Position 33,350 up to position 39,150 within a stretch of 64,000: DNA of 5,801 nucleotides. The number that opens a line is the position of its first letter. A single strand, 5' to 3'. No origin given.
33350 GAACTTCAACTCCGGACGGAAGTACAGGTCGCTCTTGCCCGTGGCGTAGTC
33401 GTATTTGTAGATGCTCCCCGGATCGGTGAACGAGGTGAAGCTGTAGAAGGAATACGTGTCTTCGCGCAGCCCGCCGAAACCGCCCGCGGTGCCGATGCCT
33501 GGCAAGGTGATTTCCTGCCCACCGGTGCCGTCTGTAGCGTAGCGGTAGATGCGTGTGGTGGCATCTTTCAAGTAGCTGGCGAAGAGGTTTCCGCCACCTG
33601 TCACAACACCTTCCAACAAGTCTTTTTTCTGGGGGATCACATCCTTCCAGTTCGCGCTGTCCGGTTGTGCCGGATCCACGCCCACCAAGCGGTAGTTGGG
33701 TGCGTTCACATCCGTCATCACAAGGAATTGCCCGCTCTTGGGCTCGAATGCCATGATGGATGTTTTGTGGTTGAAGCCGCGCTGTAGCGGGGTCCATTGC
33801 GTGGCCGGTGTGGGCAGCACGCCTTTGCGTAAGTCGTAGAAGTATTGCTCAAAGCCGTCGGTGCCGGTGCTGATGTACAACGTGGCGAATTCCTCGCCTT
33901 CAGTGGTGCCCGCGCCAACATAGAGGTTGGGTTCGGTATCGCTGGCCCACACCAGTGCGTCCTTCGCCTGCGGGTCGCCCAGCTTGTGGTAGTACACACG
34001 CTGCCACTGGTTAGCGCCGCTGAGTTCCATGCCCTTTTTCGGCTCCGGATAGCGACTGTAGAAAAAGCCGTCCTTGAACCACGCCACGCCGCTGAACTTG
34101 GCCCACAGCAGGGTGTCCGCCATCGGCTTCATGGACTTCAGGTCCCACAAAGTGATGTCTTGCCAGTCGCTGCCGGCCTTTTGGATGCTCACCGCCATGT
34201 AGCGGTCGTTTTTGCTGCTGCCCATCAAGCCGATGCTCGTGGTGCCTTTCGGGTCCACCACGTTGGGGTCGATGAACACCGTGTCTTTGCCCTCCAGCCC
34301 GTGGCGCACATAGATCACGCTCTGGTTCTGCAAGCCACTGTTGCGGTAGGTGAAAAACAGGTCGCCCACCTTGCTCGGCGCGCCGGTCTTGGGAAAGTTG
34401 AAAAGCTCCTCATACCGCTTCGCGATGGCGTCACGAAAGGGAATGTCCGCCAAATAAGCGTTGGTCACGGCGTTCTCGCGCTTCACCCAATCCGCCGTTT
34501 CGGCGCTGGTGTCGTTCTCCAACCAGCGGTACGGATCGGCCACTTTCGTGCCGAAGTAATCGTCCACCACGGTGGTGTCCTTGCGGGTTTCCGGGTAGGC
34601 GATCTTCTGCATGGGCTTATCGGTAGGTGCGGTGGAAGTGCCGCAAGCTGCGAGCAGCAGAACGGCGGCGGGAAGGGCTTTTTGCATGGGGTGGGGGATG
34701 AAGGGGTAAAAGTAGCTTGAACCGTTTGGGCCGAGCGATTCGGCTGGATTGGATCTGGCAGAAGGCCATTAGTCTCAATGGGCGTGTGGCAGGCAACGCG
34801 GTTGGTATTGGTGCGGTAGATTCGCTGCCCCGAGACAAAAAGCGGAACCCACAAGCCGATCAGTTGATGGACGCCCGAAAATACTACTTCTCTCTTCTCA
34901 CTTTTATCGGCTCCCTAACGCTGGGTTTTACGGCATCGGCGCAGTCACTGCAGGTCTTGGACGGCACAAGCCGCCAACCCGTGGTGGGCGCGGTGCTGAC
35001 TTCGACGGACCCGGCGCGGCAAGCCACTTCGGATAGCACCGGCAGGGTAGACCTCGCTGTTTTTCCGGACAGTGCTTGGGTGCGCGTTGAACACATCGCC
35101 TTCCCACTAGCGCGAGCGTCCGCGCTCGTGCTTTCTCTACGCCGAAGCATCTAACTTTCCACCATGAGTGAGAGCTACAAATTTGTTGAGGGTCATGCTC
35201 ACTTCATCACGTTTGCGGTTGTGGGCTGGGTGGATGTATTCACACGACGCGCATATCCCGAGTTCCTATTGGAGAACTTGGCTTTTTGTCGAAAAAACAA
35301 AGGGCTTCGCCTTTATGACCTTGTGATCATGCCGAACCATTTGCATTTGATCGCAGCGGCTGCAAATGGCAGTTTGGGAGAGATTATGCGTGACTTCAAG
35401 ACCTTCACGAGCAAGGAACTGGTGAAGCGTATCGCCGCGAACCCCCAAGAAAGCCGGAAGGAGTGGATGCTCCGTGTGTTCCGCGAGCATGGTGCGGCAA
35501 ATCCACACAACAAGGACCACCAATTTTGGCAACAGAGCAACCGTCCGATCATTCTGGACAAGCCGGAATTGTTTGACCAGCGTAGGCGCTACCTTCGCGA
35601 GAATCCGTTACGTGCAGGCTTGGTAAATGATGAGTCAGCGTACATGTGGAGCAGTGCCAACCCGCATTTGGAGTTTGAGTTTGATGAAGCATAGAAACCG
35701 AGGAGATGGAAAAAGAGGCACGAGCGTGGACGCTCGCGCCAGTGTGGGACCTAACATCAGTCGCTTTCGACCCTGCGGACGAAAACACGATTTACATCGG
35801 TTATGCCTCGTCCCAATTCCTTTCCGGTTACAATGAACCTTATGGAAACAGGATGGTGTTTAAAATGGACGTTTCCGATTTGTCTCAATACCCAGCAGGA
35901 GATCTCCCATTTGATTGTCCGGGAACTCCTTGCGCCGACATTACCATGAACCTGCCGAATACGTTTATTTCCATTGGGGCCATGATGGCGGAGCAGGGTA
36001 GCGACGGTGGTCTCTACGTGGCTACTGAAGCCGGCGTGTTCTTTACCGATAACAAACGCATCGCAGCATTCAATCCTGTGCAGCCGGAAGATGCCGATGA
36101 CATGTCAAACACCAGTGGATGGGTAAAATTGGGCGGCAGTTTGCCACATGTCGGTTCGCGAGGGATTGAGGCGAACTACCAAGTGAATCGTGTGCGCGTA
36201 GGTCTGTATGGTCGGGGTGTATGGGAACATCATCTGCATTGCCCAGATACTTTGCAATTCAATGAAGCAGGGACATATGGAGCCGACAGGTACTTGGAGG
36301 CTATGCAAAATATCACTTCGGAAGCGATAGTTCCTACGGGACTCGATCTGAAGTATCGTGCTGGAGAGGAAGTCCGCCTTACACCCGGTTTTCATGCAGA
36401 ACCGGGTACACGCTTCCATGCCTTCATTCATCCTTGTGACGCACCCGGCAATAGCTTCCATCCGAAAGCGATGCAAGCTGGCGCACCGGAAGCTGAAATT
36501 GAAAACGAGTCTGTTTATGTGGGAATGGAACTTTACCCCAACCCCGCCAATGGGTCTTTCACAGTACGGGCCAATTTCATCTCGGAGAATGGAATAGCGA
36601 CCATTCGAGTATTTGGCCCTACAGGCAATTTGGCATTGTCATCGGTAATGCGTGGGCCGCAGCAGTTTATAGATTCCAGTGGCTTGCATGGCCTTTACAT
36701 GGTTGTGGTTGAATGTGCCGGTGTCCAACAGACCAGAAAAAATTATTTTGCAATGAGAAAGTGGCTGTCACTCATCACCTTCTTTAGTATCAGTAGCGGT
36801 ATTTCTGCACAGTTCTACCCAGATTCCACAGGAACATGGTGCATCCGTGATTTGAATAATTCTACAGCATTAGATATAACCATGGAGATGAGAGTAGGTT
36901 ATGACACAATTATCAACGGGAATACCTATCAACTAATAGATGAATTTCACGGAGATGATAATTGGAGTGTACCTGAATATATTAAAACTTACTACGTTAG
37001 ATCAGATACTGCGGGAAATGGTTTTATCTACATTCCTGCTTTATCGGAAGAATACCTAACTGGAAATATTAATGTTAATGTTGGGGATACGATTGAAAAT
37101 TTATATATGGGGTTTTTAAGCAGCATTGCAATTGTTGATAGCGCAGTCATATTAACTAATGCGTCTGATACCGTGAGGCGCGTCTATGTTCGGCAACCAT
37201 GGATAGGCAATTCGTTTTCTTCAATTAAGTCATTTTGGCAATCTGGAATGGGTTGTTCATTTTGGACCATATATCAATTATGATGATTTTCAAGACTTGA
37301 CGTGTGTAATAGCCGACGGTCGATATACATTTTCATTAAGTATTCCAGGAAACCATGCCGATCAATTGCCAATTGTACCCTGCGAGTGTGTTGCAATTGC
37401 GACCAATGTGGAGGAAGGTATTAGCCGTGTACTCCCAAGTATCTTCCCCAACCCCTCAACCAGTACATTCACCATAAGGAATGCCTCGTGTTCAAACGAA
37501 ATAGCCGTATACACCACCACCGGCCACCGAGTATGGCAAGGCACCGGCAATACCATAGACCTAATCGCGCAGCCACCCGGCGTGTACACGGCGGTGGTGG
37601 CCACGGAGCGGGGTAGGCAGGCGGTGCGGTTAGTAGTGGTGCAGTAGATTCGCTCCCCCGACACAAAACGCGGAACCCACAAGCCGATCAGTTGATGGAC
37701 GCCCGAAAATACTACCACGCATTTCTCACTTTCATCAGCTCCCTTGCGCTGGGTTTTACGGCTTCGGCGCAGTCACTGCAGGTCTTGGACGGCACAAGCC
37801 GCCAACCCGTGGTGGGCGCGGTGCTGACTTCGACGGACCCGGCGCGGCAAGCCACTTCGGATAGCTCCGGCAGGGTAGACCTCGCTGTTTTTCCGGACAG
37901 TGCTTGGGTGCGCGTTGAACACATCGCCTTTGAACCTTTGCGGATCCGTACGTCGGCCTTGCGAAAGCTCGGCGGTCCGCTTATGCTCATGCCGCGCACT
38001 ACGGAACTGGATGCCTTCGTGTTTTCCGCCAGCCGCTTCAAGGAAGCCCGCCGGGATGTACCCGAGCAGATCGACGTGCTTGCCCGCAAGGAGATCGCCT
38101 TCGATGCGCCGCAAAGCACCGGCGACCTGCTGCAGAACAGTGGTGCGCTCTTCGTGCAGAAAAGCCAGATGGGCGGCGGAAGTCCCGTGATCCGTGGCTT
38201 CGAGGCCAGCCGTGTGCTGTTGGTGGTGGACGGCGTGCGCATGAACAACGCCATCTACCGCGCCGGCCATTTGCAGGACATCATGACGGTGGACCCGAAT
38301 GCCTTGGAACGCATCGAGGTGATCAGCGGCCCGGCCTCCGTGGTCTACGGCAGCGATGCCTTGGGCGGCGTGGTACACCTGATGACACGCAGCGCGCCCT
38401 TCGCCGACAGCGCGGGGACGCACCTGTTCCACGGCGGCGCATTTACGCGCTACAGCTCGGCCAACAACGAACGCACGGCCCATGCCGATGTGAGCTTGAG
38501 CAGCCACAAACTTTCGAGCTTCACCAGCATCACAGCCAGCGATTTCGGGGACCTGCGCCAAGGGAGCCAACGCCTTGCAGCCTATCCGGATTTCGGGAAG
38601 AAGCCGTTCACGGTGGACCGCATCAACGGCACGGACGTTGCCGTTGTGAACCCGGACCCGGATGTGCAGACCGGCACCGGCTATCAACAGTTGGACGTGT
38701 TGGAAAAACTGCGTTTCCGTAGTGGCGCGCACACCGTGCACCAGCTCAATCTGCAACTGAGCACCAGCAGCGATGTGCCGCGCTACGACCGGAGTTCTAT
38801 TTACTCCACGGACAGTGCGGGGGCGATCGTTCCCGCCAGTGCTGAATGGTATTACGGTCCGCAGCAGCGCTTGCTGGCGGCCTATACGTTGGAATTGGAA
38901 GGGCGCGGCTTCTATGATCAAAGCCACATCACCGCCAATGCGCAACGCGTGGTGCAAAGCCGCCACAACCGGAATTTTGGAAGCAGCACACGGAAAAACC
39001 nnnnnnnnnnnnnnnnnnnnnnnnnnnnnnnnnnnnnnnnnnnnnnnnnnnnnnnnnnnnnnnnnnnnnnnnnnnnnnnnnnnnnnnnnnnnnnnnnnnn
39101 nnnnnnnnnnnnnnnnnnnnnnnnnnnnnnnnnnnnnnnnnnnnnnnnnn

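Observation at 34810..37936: Low-GC islet bracketed by ~300-bp direct repeats that duplicate the promoter and 5' end of a TonB-dependent receptor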

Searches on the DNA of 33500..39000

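Call 68: search_rna_families(source=window, start=33500, end=39000, threshold=evalue, max_evalue=0.1)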
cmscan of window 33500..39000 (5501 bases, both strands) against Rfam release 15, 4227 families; matches with E-value up to 0.1: 0.
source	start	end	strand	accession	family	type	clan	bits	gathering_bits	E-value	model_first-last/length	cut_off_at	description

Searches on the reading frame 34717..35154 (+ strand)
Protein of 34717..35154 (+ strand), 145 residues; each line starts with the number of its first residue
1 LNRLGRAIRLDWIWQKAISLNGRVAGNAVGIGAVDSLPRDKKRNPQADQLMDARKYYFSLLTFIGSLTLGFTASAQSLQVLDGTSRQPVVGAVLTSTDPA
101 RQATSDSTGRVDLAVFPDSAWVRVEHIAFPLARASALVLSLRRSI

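Call 6: search_protein_families(library=pfam, proteins=[window:34717-35154:+], max_evalue=0.01)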
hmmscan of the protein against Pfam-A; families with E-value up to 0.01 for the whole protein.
window:34717-35154:+ (145 aa): 1 family
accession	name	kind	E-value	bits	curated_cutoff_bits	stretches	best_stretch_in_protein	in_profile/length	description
PF13620.12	CarboxypepD_reg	-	5.5e-05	23.9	32.3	1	79-139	5-69/82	Carboxypeptidase regulatory-like domain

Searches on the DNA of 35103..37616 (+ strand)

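Call 57: search_dna_similar(query=window:35103-37616:+, collection=plasmids, mode=distant, max_rows=5)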
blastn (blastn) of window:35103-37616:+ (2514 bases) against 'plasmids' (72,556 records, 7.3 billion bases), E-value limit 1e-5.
No match.

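Call 58: search_dna_similar(query=window:35103-37616:+, collection=phages, mode=distant, max_rows=5)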
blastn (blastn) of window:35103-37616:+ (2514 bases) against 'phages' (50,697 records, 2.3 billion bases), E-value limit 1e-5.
No match.

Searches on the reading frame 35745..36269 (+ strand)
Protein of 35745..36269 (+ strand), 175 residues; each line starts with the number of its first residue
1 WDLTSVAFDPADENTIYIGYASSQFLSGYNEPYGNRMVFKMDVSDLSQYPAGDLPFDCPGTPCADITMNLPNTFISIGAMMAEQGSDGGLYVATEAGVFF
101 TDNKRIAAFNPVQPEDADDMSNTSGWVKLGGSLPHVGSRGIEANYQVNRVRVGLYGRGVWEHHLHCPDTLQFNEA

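Call 37: find_related_loci(query=window:35745-36269:+, collection=metagenome_contigs, flank=10000)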
Query window:35745-36269:+ (175 aa) in metagenome_contigs; peptide patterns used: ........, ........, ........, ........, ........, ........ (x = any residue, [..] = any of these).
119 stretches matched a pattern; 1 encode a relative of the query (tblastn E <= 1e-3); 1 distinct loci.
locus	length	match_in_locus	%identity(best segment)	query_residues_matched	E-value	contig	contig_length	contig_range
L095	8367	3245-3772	58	3-175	7e-69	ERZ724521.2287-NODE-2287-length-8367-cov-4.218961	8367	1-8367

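Call 41: search_protein_families(library=ncbifam, proteins=[L095:983-4261:+], max_evalue=0.01)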
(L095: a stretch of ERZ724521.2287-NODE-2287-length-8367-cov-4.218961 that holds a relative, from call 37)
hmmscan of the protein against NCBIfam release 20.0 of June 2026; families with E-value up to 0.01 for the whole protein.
L095:983-4261:+ (1092 aa): 3 families
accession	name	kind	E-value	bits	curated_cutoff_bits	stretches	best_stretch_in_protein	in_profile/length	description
NF045639.1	GCX_COOH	domain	5.2e-12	45.4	26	1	940-986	2-48/49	3-coathanger stack domain-containing protein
TIGR04183.1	Por_Secre_tail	domain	0.00047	20.1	23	1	1019-1092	1-72/72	T9SS type A sorting domain-containing protein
NF045728.1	glycosyl_F510_1955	equivalog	0.0047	16.2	175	0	133-168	138-172/246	F510_1955 family glycosylhydrolase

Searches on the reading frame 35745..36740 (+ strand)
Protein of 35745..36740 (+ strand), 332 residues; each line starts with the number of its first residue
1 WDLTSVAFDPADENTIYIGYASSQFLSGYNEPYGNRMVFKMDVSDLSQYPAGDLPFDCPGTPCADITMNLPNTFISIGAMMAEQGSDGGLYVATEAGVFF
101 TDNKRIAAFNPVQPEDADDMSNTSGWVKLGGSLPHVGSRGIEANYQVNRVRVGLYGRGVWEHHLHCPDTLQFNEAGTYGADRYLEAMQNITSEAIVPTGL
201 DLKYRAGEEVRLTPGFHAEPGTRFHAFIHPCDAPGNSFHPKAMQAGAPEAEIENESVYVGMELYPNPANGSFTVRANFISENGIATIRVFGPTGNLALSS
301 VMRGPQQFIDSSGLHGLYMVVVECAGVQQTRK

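Call 21: find_homologous_proteins(query=window:35745-36740:+)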
Query window:35745-36740:+ (332 aa): 14 proteins with E <= 0.001 among 831 candidates.
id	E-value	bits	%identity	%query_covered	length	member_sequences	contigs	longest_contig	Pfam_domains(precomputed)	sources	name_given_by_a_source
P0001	3.3e-228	774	100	100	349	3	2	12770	PF18962.8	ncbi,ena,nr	ncbi:MAG: T9SS type A sorting domain-containing protein [Flavobacteriales bacterium]|nr:T9SS type A 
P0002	3.7e-115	403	54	99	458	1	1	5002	PF18962.8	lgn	-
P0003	9.0e-101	355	88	56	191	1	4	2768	PF18962.8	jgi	jgi:serine protease AprX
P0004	2.0e-91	325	55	80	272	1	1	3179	PF18962.8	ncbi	-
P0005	3.7e-87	311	53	81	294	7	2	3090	PF18962.8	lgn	-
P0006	1.3e-78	283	54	71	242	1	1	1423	-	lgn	-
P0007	1.1e-76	276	50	77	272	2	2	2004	-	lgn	-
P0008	2.5e-74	269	50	72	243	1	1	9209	PF18962.8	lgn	-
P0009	1.1e-64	237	57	56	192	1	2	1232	PF18962.8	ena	-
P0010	7.1e-61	224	60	49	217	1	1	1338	-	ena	-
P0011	5.5e-59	218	54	55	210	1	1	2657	PF18962.8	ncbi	-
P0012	9.7e-53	198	49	58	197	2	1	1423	PF18962.8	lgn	-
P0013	6.2e-16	77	60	22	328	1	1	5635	-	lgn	-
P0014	3.1e-4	38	27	62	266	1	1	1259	-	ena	-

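Call 22: find_encoding_contigs(protein=P0001, flank=10000, max_places=10)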
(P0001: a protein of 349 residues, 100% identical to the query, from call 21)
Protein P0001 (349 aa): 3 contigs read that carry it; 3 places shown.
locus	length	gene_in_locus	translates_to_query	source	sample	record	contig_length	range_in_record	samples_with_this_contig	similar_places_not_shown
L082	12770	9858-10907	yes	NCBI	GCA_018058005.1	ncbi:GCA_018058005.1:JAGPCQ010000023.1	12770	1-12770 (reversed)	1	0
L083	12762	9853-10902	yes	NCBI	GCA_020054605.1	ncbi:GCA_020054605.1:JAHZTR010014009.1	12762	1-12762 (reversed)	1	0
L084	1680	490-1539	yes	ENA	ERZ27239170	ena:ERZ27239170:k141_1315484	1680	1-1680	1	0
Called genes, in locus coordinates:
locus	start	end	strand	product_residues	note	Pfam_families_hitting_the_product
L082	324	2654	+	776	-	PF18911:PKD_4, PF00801:PKD, PF13573:SprB, PF18911:PKD_4, PF00801:PKD (weak), PF13585:CHU_C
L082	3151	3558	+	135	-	-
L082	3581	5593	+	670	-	PF13229:Beta_helix (weak)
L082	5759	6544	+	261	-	-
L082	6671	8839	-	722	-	PF02897:Peptidase_S9_N, PF00326:Peptidase_S9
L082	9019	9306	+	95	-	-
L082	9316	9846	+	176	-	PF01797:Y1_Tnp (weak)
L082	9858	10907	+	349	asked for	PF18962:Por_Secre_tail (weak)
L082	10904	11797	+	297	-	PF18962:Por_Secre_tail (weak)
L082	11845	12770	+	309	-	PF07715:Plug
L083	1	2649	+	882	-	?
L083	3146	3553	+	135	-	-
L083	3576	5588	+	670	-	PF13229:Beta_helix (weak)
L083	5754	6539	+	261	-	-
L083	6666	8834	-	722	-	PF02897:Peptidase_S9_N, PF00326:Peptidase_S9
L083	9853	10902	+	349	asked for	PF18962:Por_Secre_tail (weak)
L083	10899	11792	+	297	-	PF18962:Por_Secre_tail (weak)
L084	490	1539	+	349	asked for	PF18962:Por_Secre_tail (weak)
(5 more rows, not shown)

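Call 23: find_encoding_contigs(protein=P0003, flank=10000, max_places=10)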
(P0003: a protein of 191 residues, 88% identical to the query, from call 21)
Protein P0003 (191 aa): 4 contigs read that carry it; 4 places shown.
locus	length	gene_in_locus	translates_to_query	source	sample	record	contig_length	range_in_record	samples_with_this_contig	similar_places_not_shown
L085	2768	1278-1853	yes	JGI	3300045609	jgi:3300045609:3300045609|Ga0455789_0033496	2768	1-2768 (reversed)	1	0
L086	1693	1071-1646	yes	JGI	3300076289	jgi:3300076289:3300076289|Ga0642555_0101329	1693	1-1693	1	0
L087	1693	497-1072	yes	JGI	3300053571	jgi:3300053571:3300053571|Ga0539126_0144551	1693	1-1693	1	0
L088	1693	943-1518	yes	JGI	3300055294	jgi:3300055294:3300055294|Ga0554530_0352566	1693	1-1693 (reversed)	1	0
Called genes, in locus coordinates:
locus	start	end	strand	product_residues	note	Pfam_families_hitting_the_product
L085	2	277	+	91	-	?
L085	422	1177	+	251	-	-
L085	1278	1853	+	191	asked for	PF18962:Por_Secre_tail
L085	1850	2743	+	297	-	PF18962:Por_Secre_tail (weak)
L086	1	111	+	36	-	?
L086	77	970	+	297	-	PF18962:Por_Secre_tail (weak)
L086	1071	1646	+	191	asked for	PF18962:Por_Secre_tail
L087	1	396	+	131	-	?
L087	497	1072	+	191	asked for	PF18962:Por_Secre_tail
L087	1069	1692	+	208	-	?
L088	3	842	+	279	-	?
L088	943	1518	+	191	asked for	PF18962:Por_Secre_tail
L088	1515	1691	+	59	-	?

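Call 35: find_encoding_contigs(protein=P0002, flank=6000, max_places=4)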
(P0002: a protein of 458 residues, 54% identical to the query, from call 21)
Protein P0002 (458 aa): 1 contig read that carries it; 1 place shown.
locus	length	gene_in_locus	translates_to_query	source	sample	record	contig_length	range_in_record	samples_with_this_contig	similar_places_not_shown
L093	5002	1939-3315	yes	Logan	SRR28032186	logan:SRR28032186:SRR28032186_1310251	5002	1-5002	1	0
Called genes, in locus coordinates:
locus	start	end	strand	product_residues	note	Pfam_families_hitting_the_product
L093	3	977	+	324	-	?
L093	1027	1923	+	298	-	-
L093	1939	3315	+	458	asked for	PF18962:Por_Secre_tail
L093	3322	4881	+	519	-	PF18962:Por_Secre_tail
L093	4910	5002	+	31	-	?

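Call 36: find_encoding_contigs(protein=P0008, flank=8000, max_places=4)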
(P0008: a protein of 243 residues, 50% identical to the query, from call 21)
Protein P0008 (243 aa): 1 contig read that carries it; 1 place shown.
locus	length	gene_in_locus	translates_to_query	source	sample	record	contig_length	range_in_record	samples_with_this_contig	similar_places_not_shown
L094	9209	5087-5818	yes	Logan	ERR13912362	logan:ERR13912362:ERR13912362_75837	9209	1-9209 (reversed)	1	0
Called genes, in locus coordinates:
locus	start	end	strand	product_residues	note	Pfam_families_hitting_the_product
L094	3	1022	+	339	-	?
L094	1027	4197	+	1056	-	-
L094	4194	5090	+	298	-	PF18962:Por_Secre_tail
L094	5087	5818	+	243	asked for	PF18962:Por_Secre_tail (weak)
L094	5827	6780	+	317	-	PF18962:Por_Secre_tail (weak)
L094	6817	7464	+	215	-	-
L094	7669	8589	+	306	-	-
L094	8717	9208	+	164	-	?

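Call 41: search_protein_families(library=ncbifam, proteins=[L082:10904-11797:+, L082:9858-10907:+, L094:7669-8589:+], max_evalue=0.01)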
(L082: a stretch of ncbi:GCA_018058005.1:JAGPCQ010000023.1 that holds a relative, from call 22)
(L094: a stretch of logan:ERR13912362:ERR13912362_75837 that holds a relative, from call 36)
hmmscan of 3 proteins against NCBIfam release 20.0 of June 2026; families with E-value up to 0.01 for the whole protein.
L082:10904-11797:+ (297 aa): 1 family
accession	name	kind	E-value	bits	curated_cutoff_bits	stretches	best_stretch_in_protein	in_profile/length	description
TIGR04183.1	Por_Secre_tail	domain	2.7e-07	30.5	23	1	230-295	1-71/72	T9SS type A sorting domain-containing protein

L082:9858-10907:+ (349 aa): 3 families
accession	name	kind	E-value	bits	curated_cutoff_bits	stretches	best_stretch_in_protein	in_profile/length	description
NF045639.1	GCX_COOH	domain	2.6e-14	52.8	26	1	198-244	2-48/49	3-coathanger stack domain-containing protein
TIGR04183.1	Por_Secre_tail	domain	1e-06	28.6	23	1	276-349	1-72/72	T9SS type A sorting domain-containing protein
NF038113.1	T9SSA_dep_M36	equivalog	2.5e-05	22.6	885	1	273-349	792-869/869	T9SS-dependent M36 family metallopeptidase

L094:7669-8589:+ (306 aa): 0 families
